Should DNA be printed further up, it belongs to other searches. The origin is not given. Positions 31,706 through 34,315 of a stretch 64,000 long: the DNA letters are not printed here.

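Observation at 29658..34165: Tight operon of a HerA/FtsK-like DUF87 ATPase followed by three KaiC/RecA-like paralogs, only one of which is a competent ATPase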

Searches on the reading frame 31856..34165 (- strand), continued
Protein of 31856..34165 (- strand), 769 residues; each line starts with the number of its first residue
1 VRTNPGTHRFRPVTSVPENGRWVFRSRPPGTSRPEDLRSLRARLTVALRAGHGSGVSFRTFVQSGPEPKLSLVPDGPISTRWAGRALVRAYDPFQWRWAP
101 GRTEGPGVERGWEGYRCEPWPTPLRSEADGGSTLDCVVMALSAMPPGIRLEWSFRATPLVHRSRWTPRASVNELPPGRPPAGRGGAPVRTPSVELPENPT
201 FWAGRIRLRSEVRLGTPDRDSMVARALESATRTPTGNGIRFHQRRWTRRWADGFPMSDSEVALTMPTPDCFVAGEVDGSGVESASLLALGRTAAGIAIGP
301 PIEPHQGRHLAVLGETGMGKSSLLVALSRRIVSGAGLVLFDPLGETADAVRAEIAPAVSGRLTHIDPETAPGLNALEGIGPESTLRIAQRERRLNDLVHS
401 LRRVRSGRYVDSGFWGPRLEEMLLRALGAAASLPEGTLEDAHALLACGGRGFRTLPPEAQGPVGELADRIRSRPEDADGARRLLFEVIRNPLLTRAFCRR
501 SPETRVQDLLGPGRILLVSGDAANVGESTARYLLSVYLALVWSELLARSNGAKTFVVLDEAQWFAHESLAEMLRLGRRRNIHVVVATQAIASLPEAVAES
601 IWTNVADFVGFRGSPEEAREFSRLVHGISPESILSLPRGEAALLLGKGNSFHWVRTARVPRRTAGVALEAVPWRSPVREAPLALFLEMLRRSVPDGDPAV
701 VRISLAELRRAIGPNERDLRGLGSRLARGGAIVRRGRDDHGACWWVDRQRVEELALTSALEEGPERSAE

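Call 42: find_encoding_contigs(protein=P0249, flank=9000, max_places=1)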
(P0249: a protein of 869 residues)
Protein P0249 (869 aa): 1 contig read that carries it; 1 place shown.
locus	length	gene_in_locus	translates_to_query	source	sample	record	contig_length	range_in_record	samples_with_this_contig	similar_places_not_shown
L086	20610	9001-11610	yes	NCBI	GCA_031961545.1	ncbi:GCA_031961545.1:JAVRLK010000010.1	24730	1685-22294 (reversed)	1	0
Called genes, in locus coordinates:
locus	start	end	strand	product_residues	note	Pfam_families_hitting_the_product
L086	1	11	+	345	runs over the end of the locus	PF00091:Tubulin, PF12327:FtsZ_C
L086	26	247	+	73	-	PF00584:SecE (weak)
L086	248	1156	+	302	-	PF03439:Spt5-NGN, PF00467:KOW (weak)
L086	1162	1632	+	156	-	PF03946:Ribosomal_L11_N, PF00298:Ribosomal_L11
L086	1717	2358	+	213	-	PF00687:Ribosomal_L1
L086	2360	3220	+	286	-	PF00466:Ribosomal_L10, PF17777:RL10P_insert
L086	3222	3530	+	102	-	-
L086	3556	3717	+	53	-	-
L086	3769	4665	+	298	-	PF01180:DHO_dh, PF01207:Dus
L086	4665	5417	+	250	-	PF10418:DHODB_Fe-S_bind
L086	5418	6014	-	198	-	PF01545:Cation_efflux (weak), PF16916:ZT_dimer (weak)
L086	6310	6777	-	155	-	PF01978:TrmB (weak), PF13404:HTH_AsnC-type, PF13412:HTH_24, PF01037:AsnC_trans_reg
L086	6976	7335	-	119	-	PF02915:Rubrerythrin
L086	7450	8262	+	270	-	PF01040:UbiA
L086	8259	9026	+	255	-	PF01884:PcrB, PF00290:Trp_syntA (faint), PF01207:Dus (faint), PF05690:ThiG (faint), PF00977:His_biosynth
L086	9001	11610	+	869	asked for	-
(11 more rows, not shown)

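Call 43: find_encoding_contigs(protein=P0256, flank=9000, max_places=1)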
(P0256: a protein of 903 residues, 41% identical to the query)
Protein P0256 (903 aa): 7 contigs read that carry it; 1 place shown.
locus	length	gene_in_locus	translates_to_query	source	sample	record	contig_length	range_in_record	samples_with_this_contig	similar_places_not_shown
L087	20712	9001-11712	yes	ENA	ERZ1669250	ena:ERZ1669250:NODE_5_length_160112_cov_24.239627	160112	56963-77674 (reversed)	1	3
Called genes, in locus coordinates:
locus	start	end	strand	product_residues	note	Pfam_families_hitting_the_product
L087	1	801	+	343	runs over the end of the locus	PF00091:Tubulin, PF12327:FtsZ_C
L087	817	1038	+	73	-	PF00584:SecE (faint)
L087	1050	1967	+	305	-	PF03439:Spt5-NGN, PF00467:KOW (weak)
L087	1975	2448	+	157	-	PF03946:Ribosomal_L11_N, PF00298:Ribosomal_L11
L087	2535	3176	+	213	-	PF00687:Ribosomal_L1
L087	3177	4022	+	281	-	PF00466:Ribosomal_L10, PF17777:RL10P_insert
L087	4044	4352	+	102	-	PF00428:Ribosomal_60s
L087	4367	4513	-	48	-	-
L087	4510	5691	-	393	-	PF02441:Flavoprotein, PF04127:DFP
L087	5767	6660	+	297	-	PF01180:DHO_dh, PF00977:His_biosynth (faint), PF03060:NMO (weak), PF01207:Dus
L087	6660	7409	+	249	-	PF10418:DHODB_Fe-S_bind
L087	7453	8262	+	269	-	PF01040:UbiA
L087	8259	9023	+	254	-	PF01884:PcrB, PF00977:His_biosynth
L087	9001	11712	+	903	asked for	PF01935:DUF87 (weak)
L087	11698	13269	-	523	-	PF04851:ResIII, PF00270:DEAD, PF21210:RNA_helicase_helical, PF00271:Helicase_C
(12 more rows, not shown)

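Call 44: find_encoding_contigs(protein=P0261, flank=9000, max_places=1)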
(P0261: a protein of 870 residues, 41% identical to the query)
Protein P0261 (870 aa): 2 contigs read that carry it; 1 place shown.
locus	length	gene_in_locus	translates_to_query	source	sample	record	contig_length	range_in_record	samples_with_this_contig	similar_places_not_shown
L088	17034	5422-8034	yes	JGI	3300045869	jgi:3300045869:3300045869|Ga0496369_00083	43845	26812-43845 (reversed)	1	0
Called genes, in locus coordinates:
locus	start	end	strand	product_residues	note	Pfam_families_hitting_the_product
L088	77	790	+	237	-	PF00037:Fer4 (faint), PF12797:Fer4_2 (faint), PF12837:Fer4_6 (faint), PF13237:Fer4_10 (faint), PF14697:Fer4_21, PF12838:Fer4_7, PF13187:Fer4_9 (faint), PF12838:Fer4_7 (weak), +1 more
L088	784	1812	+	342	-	PF13593:SBF_like, PF01758:SBF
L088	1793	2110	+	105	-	PF01022:HTH_5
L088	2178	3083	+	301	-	PF01180:DHO_dh, PF01207:Dus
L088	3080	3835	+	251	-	PF10418:DHODB_Fe-S_bind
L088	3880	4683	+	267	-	PF01040:UbiA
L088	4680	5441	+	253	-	PF01884:PcrB, PF00977:His_biosynth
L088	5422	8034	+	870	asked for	PF01935:DUF87, PF10412:TrwB_AAD_bind (weak)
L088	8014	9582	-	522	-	PF04851:ResIII, PF00270:DEAD, PF18766:SWI2_SNF2 (weak), PF16203:ERCC3_RAD25_C (faint), PF21210:RNA_helicase_helical (weak), PF00271:Helicase_C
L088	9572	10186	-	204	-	PF01914:MarC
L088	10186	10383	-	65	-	-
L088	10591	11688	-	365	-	PF07690:MFS_1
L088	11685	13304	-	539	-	PF02538:Hydantoinase_B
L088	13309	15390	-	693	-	PF05378:Hydant_A_N, PF01968:Hydantoinase_A, PF19278:Hydant_A_C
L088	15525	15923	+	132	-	PF01951:Archease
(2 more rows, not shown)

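Call 48: find_related_loci(query=A3, collection=metagenome_contigs, flank=9000)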
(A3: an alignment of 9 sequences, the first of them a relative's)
Query A3 (893 aa) in metagenome_contigs; peptide patterns used: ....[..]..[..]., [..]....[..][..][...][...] (x = any residue, [..] = any of these).
450 stretches matched a pattern; 123 encode a relative of the query (tblastn E <= 1e-3); the best 80 are kept; 80 distinct loci.
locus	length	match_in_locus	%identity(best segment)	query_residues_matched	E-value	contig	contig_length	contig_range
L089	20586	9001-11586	40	26-887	5e-159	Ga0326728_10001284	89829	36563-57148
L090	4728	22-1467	50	378-887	1e-131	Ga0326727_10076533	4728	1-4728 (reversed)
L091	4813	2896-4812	43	22-652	3e-119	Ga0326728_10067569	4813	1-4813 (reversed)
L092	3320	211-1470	42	294-727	2e-76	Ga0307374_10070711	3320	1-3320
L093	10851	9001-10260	42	294-727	2e-75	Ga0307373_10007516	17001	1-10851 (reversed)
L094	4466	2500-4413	34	163-871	2e-74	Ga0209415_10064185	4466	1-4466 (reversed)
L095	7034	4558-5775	42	294-714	2e-73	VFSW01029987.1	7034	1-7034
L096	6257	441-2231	35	243-887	3e-71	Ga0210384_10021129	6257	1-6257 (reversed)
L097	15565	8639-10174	36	151-699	6e-70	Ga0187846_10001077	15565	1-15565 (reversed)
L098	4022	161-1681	37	330-886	4e-70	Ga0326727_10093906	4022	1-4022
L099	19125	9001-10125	40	327-701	1e-64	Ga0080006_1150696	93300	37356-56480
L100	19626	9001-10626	33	288-893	1e-54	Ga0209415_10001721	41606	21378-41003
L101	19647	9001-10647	35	137-713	1e-54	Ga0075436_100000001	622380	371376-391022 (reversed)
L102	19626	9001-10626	33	288-893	1e-54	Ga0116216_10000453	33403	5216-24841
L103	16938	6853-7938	39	328-695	3e-54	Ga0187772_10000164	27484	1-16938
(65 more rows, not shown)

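Call 53: predict_structure(alignment_id=A2)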
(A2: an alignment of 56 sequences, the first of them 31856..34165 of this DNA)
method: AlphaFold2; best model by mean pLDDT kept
length: 769 residues; sequences in the alignment: 56
mean_pLDDT: 86.3   pTM: 0.77
mean pLDDT of the five models: 86.3, 84.6, 84.4, 82.9, 82.4
residues with pLDDT >= 90: 517; 70-90: 131; 50-70: 65; < 50: 56
segments of 3 or more residues with pLDDT < 50: 1-15, 162-166, 170-173, 278-281, 665-677, 760-769
pLDDT, mean of each block of 10 residues (from residue 1): 40 54 86 88 96 95 93 95 97 90 64 91 91 96 92 90 49 54 56 60 93 72 95 95 71 88 96 65 77 89 94 97 97 97 97 95 97 97 94 95 77 78 97 97 96 91 97 96 96 98 96 97 96 96 93 96 90 95 97 95 97 95 89 95 91 92 55 45 84 79 92 84 90 92 94 76 37
secondary structure, 60 per line:
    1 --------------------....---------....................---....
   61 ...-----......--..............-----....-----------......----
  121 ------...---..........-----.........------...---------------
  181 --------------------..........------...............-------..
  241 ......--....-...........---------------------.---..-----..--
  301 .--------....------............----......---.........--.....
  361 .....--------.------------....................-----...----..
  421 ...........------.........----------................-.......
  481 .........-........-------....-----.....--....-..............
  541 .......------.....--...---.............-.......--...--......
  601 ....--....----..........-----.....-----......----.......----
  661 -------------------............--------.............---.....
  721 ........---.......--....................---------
elements in order (helices of 4 or more, strands of 3 or more residues): E21-24 H34-53 E57-63 E69-74 H77-90 E96-99 E111-116 H133-142 E148-156 E201-210 H217-231 E239-243 H249-252 E254-257 H258-264 E310-313 H320-331 E336-341 H345-353 H356-361 E362-365 H387-406 H419-431 H438-446 H457-472 H474-489 H491-497 H506-509 E515-519 H522-525 H527-547 E554-558 H567-579 E581-587 H595-604 E607-610 H615-624 H630-634 E640-645 E650-656 H680-691 E700-704 H705-712 H716-728 E732-738 E741-747 H748-760

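Call 58: search_protein_families(library=pfam, proteins=[L012:12924-14630:-, L083:15084-16658:+, L083:12199-13104:+, L083:13403-14221:+, L083:14383-15012:+, L089:13902-15149:-, L089:15146-17605:+, L024:12583-13296:-, L082:12341-13003:-, L089:19440-20492:+], max_evalue=0.001)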
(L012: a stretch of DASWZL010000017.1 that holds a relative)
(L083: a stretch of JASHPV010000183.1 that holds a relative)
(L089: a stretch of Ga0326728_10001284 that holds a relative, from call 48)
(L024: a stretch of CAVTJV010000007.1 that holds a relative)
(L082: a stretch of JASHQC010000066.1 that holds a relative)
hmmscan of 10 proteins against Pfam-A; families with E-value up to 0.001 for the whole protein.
L012:12924-14630:- (569 aa): 0 families

L083:15084-16658:+ (525 aa): 0 families

L083:12199-13104:+ (302 aa): 0 families

L083:13403-14221:+ (273 aa): 0 families

L083:14383-15012:+ (210 aa): 0 families

L089:13902-15149:- (416 aa): 2 families
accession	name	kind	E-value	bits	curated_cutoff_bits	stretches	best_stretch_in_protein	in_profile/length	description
PF07690.21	MFS_1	-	4.1e-18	65.9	33.4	1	33-374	6-346/347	Major Facilitator Superfamily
PF05977.19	MFS_3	-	6.7e-16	58.2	27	1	19-408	6-395/524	Transmembrane secretion effector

L089:15146-17605:+ (820 aa): 11 families
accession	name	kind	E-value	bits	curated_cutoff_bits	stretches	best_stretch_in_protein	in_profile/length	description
PF13431.12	TPR_17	-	1.4e-65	212.6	24.4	0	653-676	1-24/34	Tetratricopeptide repeat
PF13414.12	TPR_11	-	3.4e-43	145.5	26.8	0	692-713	15-36/42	TPR repeat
PF01239.28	PPTA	-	4.1e-20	70.6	29.5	0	689-712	3-26/32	Protein prenyltransferase alpha subunit repeat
PF13428.12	TPR_14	-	7e-14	51.4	23.5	0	771-793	21-43/44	Tetratricopeptide repeat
PF00515.34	TPR_1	-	1.5e-13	50.3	27.8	0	772-784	22-34/34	Tetratricopeptide repeat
PF13432.12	TPR_16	-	2.9e-12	47.2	32.7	0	292-315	18-41/65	Tetratricopeptide repeat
PF04049.19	ANAPC8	-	4.3e-09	36.7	23.8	0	445-481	178-214/267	Anaphase promoting complex subunit 8 / Cdc23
PF13181.12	TPR_8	-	4.4e-09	36.2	25.7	0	770-784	20-34/34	Tetratricopeptide repeat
PF07719.23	TPR_2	-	4.8e-07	29.8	27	0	291-303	21-33/34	Tetratricopeptide repeat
PF09923.14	DUF2155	-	9.4e-07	29.3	27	0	589-630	12-52/89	Uncharacterized protein conserved in bacteria (DUF2155)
PF21136.3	MUS81-like_WH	-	0.00056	20.7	27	0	714-756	18-60/86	Crossover junction endonuclease MUS81-like, winged helix domain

L024:12583-13296:- (238 aa): 0 families

L082:12341-13003:- (221 aa): 0 families

L089:19440-20492:+ (351 aa): 0 families

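Call 88: find_related_loci(query=A1, collection=viral_contigs, flank=5000)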
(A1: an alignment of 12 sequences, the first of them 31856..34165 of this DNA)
Query A1 (769 aa) in viral_contigs; peptide patterns used: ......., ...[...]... (x = any residue, [..] = any of these).
44 stretches matched a pattern, but none encodes a relative of the query by tblastn (E <= 1e-3).
